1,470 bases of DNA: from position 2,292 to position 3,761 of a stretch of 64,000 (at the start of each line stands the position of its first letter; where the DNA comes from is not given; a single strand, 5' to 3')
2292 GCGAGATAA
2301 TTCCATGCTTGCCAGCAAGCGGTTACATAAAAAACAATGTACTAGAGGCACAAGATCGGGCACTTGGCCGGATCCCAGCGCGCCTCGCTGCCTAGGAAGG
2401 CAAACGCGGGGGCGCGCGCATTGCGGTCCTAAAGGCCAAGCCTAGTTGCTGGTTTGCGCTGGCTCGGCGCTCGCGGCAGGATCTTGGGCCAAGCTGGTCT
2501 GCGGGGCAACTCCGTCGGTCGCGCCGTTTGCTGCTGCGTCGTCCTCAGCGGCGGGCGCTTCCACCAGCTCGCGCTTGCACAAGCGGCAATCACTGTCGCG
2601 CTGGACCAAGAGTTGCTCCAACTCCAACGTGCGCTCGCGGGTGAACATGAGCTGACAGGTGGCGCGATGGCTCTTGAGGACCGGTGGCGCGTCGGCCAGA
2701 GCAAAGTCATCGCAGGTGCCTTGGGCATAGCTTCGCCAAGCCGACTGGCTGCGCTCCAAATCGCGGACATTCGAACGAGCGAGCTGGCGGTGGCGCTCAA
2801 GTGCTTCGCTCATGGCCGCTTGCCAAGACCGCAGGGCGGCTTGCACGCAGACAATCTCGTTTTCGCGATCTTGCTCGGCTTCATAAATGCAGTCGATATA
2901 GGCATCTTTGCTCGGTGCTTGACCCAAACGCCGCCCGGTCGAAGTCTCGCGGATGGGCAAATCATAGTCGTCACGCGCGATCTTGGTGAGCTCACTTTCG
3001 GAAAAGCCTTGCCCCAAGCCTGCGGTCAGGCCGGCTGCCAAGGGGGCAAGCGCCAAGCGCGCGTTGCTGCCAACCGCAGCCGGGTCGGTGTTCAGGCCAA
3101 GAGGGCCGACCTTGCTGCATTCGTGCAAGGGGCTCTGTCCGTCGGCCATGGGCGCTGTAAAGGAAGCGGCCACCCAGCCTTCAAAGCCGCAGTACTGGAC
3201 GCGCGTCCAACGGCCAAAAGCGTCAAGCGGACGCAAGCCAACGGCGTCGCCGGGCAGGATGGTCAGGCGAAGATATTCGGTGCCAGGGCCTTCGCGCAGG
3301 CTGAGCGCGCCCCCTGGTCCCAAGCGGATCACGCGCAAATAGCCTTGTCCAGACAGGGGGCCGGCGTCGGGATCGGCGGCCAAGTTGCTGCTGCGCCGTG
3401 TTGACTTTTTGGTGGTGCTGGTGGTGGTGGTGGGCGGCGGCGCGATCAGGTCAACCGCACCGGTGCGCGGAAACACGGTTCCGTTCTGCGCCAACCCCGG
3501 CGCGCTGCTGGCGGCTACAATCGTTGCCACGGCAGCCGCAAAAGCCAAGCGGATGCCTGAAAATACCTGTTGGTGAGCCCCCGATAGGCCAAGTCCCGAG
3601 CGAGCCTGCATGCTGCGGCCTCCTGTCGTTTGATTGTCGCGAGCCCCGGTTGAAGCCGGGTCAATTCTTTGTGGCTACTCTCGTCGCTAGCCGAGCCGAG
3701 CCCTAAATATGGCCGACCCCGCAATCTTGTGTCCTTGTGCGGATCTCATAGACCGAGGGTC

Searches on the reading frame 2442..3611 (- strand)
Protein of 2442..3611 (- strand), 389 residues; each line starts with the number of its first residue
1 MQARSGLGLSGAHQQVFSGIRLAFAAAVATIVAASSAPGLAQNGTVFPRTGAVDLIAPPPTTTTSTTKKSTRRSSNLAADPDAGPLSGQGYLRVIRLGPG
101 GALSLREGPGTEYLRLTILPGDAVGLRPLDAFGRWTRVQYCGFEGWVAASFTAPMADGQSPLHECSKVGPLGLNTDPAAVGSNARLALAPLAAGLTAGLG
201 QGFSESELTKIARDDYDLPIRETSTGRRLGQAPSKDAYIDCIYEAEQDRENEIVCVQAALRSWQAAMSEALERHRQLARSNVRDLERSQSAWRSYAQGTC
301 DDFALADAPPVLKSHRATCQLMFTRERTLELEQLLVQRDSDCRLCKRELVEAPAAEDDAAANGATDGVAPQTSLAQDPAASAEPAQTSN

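Call 74: find_encoding_contigs(protein=window:2442-3611:-, flank=10000, max_places=4)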
Protein window:2442-3611:- (389 aa): 1 contig read that carries it; 1 place shown.
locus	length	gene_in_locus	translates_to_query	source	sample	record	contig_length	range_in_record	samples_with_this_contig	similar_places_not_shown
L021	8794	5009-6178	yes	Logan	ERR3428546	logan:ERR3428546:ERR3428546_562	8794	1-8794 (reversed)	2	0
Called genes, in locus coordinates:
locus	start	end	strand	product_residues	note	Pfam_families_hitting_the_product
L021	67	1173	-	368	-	PF10023:Aminopep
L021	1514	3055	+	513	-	PF20142:Scaffold, PF03734:YkuD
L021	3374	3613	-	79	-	-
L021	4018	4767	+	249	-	PF00188:CAP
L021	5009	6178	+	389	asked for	PF07007:LprI (weak)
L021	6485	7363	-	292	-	PF04542:Sigma70_r2, PF04545:Sigma70_r4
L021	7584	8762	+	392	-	PF00892:EamA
